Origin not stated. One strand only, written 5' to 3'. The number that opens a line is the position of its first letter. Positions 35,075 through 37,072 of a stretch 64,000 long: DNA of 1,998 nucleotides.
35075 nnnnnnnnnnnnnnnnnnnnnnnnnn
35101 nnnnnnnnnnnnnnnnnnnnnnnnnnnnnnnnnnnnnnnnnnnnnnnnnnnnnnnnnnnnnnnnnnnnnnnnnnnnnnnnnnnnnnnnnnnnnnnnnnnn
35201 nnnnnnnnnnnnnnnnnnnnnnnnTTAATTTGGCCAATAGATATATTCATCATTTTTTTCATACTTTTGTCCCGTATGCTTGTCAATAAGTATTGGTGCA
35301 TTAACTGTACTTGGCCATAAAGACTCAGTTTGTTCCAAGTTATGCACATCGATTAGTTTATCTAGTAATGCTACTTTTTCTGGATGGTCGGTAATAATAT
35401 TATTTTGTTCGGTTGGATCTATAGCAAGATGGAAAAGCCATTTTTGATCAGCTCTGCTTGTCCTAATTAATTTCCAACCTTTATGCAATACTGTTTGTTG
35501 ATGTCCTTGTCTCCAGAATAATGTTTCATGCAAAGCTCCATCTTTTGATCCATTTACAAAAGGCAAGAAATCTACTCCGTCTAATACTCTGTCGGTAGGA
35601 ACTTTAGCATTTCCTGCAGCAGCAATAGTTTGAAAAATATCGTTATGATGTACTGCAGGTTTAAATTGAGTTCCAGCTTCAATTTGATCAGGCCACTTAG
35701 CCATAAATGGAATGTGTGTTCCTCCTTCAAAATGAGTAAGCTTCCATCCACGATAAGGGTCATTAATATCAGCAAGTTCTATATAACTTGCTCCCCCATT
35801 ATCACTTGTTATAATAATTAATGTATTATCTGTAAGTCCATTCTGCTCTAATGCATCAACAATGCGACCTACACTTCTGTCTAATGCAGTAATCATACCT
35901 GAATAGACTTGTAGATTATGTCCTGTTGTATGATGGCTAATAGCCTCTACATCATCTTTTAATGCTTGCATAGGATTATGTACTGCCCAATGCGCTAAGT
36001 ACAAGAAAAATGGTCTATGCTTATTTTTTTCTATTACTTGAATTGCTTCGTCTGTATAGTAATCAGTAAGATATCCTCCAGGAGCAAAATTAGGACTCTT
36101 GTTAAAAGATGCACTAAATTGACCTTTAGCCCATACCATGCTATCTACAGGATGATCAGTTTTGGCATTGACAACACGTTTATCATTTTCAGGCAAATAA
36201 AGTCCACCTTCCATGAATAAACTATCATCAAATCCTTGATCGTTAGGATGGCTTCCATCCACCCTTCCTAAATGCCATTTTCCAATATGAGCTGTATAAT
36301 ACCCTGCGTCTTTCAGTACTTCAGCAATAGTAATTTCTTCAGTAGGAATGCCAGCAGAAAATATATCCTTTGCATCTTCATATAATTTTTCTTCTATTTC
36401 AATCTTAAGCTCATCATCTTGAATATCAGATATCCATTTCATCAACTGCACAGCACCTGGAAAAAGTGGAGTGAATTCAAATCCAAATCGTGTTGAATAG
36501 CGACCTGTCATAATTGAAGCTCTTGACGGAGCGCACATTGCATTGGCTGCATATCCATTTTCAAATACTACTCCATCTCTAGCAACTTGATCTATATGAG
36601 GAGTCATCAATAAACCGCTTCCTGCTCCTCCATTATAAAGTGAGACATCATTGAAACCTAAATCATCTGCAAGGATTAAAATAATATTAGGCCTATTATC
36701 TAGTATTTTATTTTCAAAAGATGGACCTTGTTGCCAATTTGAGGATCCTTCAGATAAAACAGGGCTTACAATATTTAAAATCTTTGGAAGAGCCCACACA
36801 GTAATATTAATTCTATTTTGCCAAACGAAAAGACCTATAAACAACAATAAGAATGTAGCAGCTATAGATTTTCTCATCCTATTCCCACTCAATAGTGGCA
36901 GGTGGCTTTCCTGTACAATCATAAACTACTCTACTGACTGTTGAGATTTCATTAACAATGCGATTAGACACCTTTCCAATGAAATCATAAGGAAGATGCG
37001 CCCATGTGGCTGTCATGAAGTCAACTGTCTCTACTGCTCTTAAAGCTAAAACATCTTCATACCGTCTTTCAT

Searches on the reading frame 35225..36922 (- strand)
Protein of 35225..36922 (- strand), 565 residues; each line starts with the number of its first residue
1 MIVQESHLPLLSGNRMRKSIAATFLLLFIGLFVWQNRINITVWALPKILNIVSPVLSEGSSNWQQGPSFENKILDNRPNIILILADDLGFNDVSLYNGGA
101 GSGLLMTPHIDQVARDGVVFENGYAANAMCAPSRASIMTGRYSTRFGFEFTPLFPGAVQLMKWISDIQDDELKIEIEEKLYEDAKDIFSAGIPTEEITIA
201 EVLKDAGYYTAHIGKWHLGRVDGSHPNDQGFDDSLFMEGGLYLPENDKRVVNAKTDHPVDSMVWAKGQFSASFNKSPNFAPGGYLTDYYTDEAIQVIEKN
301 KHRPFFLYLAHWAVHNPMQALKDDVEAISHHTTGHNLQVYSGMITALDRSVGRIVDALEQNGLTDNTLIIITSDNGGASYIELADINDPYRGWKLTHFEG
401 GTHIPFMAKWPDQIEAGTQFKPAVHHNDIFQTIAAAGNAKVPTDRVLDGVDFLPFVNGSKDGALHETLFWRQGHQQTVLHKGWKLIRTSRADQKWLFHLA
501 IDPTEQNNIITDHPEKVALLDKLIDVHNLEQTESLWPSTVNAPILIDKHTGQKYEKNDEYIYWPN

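Call 22: find_encoding_contigs(protein=window:35225-36922:-, flank=6000, max_places=10)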
Protein window:35225-36922:- (565 aa): 9 contigs read that carry it; 9 places shown.
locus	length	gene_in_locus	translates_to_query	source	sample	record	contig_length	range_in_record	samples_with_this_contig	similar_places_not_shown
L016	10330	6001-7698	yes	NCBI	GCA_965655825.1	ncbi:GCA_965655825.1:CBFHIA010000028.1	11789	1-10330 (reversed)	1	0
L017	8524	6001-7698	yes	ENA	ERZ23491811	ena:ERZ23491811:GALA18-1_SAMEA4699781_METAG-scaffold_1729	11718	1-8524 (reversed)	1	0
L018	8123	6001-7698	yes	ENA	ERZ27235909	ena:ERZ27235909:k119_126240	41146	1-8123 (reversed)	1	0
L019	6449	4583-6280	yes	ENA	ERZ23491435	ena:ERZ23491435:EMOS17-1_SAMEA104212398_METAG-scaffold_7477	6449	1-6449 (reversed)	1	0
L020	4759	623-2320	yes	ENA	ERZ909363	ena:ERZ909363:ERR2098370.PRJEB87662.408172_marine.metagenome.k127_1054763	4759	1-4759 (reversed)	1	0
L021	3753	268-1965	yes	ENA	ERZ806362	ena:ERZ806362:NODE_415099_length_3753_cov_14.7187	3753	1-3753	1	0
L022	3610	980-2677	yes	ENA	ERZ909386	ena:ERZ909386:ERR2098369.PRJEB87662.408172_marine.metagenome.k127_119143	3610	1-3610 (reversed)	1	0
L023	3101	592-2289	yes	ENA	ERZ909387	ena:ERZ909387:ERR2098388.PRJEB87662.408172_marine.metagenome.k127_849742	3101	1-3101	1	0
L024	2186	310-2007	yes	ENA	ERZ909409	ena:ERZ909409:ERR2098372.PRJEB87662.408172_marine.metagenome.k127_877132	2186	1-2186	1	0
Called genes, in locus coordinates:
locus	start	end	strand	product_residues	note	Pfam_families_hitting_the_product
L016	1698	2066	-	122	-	-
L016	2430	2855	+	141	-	PF02367:TsaE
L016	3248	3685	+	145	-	-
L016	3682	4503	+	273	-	PF01039:Carboxyl_trans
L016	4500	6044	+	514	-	PF00117:GATase, PF07722:Peptidase_C26, PF02540:NAD_synthase, PF00958:GMP_synt_C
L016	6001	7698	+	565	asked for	PF00884:Sulfatase, PF01663:Phosphodiest, PF16347:SGSH_C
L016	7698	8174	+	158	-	PF00583:Acetyltransf_1, PF13302:Acetyltransf_3 (weak), PF13673:Acetyltransf_10, PF13508:Acetyltransf_7, PF14542:Acetyltransf_CG (weak)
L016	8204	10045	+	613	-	PF13522:GATase_6, PF13537:GATase_7, PF01380:SIS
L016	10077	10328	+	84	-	?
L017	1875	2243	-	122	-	-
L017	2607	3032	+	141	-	PF02367:TsaE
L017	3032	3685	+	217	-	PF00814:TsaD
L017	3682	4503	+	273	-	PF01039:Carboxyl_trans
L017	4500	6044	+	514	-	PF00117:GATase, PF07722:Peptidase_C26, PF02540:NAD_synthase, PF00958:GMP_synt_C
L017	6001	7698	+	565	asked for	PF00884:Sulfatase, PF01663:Phosphodiest, PF16347:SGSH_C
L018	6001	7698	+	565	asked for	PF00884:Sulfatase, PF01663:Phosphodiest, PF16347:SGSH_C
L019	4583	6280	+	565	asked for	PF00884:Sulfatase, PF01663:Phosphodiest, PF16347:SGSH_C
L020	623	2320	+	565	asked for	PF00884:Sulfatase, PF01663:Phosphodiest, PF16347:SGSH_C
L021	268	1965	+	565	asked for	PF00884:Sulfatase, PF01663:Phosphodiest, PF16347:SGSH_C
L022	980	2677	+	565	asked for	PF00884:Sulfatase, PF01663:Phosphodiest, PF16347:SGSH_C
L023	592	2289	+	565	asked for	PF00884:Sulfatase, PF01663:Phosphodiest, PF16347:SGSH_C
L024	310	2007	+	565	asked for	PF00884:Sulfatase, PF01663:Phosphodiest, PF16347:SGSH_C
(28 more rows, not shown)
